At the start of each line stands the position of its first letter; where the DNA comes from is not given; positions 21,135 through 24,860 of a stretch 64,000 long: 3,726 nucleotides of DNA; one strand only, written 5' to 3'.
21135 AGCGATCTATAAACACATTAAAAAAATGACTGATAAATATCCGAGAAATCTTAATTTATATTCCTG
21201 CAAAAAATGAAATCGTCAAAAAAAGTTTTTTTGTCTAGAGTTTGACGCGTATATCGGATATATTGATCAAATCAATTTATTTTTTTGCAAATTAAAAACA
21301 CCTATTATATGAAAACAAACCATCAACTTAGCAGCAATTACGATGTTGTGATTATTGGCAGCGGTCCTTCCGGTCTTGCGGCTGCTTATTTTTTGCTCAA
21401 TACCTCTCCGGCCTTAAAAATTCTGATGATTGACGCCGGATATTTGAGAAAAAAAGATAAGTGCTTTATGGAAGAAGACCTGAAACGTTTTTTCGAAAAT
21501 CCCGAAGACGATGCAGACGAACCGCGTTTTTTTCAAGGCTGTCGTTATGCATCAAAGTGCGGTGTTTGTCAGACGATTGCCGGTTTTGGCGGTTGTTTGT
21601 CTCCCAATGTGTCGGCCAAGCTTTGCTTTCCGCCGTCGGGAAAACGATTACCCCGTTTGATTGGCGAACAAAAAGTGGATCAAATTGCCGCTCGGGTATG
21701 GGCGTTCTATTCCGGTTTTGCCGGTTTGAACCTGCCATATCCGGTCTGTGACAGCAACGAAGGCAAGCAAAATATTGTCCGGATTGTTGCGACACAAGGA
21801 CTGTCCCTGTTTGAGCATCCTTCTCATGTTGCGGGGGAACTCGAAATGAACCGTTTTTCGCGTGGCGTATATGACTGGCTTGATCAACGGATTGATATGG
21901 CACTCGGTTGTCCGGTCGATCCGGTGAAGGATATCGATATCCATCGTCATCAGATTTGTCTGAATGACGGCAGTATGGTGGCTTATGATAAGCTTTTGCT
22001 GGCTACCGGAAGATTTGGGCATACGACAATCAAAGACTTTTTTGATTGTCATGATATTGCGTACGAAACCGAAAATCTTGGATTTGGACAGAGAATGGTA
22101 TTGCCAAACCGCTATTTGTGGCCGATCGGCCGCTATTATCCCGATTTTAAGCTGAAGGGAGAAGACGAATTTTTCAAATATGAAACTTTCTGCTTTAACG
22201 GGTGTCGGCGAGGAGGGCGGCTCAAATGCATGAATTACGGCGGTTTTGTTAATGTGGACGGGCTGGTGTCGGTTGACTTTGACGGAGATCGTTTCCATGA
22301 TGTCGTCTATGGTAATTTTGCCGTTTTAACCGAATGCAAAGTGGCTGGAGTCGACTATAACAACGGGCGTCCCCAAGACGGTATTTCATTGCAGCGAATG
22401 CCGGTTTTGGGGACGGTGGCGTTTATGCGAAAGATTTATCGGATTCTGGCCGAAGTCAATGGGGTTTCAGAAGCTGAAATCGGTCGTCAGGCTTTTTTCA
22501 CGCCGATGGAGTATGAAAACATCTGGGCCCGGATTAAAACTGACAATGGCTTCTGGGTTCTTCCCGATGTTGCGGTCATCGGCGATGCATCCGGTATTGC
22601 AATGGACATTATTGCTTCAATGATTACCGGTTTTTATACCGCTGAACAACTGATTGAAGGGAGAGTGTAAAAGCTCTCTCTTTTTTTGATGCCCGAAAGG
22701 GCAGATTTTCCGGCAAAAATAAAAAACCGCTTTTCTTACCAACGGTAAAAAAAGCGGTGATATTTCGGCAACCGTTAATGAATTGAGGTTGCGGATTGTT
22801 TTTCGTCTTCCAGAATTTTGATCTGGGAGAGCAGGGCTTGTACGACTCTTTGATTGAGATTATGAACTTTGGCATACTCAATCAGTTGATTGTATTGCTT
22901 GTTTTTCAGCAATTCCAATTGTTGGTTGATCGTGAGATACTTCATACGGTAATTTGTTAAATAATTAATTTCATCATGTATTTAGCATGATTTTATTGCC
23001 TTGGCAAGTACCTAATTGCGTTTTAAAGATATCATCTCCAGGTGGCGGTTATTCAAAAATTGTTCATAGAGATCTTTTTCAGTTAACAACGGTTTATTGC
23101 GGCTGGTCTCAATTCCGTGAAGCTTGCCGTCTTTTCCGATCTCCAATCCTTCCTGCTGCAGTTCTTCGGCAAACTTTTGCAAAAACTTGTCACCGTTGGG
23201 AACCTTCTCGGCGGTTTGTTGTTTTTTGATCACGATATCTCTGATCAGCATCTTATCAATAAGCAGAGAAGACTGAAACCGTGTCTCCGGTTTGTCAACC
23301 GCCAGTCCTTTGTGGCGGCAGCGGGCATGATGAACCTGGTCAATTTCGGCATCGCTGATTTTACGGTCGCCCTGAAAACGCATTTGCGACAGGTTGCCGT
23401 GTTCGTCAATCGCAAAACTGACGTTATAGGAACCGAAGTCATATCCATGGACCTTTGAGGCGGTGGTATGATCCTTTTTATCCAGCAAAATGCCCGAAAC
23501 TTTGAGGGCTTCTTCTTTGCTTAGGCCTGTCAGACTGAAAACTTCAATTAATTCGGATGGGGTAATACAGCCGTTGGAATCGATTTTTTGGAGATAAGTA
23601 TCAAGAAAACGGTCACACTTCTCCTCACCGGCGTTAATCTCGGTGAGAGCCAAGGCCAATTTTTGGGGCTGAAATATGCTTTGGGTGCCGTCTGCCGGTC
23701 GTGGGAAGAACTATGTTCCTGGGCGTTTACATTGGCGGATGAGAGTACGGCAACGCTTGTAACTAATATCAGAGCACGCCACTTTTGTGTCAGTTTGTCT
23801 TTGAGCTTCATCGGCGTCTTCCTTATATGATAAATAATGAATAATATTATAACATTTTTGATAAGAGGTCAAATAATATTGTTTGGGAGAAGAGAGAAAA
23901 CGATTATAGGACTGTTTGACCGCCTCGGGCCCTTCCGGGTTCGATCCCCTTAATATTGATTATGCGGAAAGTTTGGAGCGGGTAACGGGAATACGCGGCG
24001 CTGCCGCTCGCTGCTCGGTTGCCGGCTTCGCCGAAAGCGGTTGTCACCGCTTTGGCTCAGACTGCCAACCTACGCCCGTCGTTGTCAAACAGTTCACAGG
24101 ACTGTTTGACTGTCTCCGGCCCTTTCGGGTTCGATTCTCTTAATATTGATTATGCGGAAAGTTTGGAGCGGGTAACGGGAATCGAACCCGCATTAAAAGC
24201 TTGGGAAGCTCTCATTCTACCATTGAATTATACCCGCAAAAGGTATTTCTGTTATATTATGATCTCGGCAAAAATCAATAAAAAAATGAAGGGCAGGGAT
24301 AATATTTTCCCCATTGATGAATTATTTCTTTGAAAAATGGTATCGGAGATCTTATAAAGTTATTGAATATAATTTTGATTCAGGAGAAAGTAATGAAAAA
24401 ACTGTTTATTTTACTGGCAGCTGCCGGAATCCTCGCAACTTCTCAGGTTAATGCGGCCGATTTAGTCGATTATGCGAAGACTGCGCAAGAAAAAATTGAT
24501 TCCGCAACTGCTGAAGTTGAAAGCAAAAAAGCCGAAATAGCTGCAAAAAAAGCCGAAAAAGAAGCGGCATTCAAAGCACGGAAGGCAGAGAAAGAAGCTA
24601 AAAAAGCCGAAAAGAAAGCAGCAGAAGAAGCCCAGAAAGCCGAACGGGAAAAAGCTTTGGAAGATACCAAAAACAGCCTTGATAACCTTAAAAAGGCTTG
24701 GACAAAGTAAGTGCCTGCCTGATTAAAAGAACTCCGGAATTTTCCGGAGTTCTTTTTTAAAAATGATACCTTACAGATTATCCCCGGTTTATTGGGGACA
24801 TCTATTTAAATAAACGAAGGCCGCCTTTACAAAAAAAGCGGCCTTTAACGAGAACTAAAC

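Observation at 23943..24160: Two dif-like half-degenerate sites beside tRNA-Gly share an exact 16-mer with the candidate chromosomal dif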

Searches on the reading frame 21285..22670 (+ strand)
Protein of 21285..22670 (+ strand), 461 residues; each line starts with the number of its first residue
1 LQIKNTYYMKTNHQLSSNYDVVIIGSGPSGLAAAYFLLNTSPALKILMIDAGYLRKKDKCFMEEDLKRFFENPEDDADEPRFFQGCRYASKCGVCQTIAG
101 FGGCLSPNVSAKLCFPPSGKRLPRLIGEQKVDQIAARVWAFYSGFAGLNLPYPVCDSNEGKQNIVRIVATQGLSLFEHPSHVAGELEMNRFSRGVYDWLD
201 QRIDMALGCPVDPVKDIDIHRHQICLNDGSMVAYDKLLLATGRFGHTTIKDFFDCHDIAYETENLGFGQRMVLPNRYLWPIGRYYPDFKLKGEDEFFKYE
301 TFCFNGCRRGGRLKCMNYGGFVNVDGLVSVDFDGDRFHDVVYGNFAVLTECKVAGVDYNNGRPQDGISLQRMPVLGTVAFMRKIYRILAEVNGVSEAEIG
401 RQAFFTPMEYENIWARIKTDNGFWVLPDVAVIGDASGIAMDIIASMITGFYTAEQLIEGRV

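Call 44: search_protein_families(library=pfam, proteins=[window:21285-22670:+], max_evalue=0.001)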
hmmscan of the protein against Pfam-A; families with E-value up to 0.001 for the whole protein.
window:21285-22670:+ (461 aa): 3 families
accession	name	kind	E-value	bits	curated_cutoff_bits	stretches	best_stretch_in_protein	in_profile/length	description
PF07992.20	Pyr_redox_2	-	3e-08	33.9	26.1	1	19-243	1-109/291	Pyridine nucleotide-disulphide oxidoreductase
PF01946.23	Thi4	-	5.8e-06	26.1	26.2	1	18-50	17-48/235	Thi4 family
PF13450.12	NAD_binding_8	-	0.00073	20.2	21.9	0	23-51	1-27/68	NAD(P)-binding Rossmann-like domain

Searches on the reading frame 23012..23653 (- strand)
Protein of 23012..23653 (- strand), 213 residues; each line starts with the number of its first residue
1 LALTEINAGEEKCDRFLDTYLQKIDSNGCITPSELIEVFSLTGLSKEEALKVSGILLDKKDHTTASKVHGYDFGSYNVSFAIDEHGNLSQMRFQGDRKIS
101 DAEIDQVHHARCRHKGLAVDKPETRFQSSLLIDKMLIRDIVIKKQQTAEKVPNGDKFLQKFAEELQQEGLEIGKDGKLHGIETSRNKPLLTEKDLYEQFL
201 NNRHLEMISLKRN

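Call 39: find_encoding_contigs(protein=window:23012-23653:-, flank=4000, max_places=10)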
Protein window:23012-23653:- (213 aa): 11 contigs read that carry it; 2 places shown.
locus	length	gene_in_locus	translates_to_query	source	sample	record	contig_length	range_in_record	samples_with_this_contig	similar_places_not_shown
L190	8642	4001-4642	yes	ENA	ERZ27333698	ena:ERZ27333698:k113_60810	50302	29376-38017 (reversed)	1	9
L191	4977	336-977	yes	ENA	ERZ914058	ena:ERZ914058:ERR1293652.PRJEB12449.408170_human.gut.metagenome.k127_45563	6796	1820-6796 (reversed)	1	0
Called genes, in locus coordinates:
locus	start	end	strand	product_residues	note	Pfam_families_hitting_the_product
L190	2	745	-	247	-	PF00121:TIM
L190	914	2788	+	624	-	PF13616:Rotamase_3 (faint), PF13623:SurA_N_2, PF13624:SurA_N_3, PF13145:Rotamase_2, PF00639:Rotamase, PF13145:Rotamase_2 (weak)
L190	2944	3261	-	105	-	-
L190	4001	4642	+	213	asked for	-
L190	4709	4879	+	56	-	-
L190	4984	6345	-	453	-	PF01946:Thi4 (weak), PF07992:Pyr_redox_2 (weak)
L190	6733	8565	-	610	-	PF02518:HATPase_c, PF13589:HATPase_c_3, PF01119:DNA_mis_repair, PF08676:MutL_C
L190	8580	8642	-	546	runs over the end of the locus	PF00342:PGI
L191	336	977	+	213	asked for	-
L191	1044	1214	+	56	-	-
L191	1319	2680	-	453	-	PF01946:Thi4 (weak), PF07992:Pyr_redox_2 (weak)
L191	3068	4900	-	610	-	PF02518:HATPase_c, PF13589:HATPase_c_3, PF01119:DNA_mis_repair, PF08676:MutL_C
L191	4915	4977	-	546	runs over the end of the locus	PF00342:PGI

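Call 44: search_protein_families(library=pfam, proteins=[window:23012-23653:-], max_evalue=0.001)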
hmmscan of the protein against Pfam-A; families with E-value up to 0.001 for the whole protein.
window:23012-23653:- (213 aa): 0 families

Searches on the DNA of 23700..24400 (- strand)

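Call 18: search_rna_families(source=window, start=23700, end=24400, threshold=evalue, max_evalue=10, show_alignments=3)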
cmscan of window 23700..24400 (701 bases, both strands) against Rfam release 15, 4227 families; matches with E-value up to 10: 6.
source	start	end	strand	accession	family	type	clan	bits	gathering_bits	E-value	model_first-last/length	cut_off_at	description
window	24167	24237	-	RF00005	tRNA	Gene; tRNA;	CL00001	67.7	29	1.5e-14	1-71/71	no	tRNA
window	24192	24304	-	RF01859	Phe_leader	Cis-reg; leader;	-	18.7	55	2.1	1-125/125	no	Phenylalanine leader peptide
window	24166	24237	+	RF04354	Plastid-ycf2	Cis-reg;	-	18.2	65.7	0.66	1-75/75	no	Plastid-ycf2 5UTR RNA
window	23921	24000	-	RF02180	ST7-AS1_2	Gene; lncRNA;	-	17.2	50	0.26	1-110/110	no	ST7 antisense RNA 1 conserved region 2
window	24086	24199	-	RF02180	ST7-AS1_2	Gene; lncRNA;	-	11.7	50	6.3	1-110/110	no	ST7 antisense RNA 1 conserved region 2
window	24176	24190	-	RF04321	tmRNA_permuted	Gene;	-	11.1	47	7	37-51/213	no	permuted transfer-messenger RNA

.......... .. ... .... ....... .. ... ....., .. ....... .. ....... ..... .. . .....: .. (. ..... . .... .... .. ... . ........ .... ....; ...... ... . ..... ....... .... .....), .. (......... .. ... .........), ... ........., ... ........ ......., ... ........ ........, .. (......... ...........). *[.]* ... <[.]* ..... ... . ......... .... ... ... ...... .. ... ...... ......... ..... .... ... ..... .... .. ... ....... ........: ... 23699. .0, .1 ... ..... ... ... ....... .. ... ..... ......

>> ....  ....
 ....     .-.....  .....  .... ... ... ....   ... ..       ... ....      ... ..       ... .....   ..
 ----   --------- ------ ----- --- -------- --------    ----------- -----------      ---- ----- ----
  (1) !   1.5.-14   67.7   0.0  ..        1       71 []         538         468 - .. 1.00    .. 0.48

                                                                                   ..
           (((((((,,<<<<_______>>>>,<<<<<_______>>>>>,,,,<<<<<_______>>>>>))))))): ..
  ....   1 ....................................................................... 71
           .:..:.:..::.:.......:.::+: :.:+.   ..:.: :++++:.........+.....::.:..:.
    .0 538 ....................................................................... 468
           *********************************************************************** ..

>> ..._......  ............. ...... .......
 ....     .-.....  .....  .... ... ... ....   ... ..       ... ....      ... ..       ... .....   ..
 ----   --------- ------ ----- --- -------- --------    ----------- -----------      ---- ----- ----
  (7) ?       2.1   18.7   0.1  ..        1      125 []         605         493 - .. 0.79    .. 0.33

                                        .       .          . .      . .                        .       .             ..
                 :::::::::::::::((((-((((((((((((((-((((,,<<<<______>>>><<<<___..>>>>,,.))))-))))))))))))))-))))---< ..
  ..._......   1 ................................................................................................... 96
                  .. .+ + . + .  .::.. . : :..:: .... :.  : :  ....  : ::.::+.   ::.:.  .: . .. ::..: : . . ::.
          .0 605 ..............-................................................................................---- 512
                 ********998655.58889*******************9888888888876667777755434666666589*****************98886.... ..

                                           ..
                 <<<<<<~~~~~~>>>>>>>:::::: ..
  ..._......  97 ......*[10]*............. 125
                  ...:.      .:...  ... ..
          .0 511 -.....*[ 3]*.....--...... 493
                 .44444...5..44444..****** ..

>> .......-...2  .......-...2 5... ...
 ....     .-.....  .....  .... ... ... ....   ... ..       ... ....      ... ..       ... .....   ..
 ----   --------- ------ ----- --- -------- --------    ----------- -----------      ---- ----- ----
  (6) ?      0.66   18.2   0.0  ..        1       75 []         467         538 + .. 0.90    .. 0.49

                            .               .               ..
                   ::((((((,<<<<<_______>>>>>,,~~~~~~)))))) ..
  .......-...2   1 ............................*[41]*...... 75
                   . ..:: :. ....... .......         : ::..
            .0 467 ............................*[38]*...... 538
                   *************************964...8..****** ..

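Call 78: search_dna_similar(query=window:23993-24163:-, collection=phages, mode=distant, max_evalue=0.01, max_rows=10)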
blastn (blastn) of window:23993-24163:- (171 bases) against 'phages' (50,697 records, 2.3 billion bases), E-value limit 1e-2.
No match.

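Call 79: search_dna_similar(query=window:23993-24163:-, collection=plasmids, mode=distant, max_evalue=0.01, max_rows=10)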
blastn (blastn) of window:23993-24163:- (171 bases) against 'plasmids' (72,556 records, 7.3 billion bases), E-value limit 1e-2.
No match.

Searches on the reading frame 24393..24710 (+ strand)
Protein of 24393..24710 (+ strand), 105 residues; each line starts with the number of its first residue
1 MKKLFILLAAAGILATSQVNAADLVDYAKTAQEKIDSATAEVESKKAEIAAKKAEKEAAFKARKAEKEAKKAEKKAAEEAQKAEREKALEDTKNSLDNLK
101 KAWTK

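Call 21: find_encoding_contigs(protein=window:24393-24710:+, flank=8000, max_places=10)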
Protein window:24393-24710:+ (105 aa): 21 contigs read that carry it; 7 places shown.
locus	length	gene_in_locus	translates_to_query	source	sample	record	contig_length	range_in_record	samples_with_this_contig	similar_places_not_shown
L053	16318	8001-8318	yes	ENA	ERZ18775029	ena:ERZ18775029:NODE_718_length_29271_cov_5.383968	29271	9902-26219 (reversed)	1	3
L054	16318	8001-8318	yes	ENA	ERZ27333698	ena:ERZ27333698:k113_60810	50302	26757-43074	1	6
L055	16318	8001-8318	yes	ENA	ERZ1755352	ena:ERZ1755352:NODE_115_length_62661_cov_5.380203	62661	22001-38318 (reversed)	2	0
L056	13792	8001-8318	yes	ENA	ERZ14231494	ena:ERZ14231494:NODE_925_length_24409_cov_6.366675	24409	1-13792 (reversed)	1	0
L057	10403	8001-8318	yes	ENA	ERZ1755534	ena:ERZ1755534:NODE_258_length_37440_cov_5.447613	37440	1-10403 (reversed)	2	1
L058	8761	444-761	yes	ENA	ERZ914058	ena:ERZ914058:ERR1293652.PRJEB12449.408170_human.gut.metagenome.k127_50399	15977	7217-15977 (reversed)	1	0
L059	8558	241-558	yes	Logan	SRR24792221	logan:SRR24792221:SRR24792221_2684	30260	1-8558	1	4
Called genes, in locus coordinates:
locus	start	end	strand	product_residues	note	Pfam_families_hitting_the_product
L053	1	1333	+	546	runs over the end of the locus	PF00342:PGI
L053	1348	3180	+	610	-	PF02518:HATPase_c, PF13589:HATPase_c_3, PF01119:DNA_mis_repair, PF08676:MutL_C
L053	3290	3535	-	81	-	-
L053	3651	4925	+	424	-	PF14281:PDDEXK_4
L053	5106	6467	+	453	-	PF01946:Thi4 (weak), PF07992:Pyr_redox_2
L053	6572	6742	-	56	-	-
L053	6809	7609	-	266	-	-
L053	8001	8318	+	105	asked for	-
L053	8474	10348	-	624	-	PF13616:Rotamase_3 (faint), PF13623:SurA_N_2, PF13624:SurA_N_3, PF13145:Rotamase_2, PF00639:Rotamase, PF13145:Rotamase_2 (weak)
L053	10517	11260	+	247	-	PF00121:TIM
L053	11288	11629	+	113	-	PF03840:SecG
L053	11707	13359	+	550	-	PF06418:CTP_synth_N, PF00117:GATase, PF07722:Peptidase_C26 (faint)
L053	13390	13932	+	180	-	PF07017:PagP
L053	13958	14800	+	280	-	PF00793:DAHP_synth_1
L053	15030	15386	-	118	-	-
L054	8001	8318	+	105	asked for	-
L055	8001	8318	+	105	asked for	-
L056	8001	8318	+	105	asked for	-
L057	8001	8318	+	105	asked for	-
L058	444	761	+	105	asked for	-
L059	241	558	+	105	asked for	-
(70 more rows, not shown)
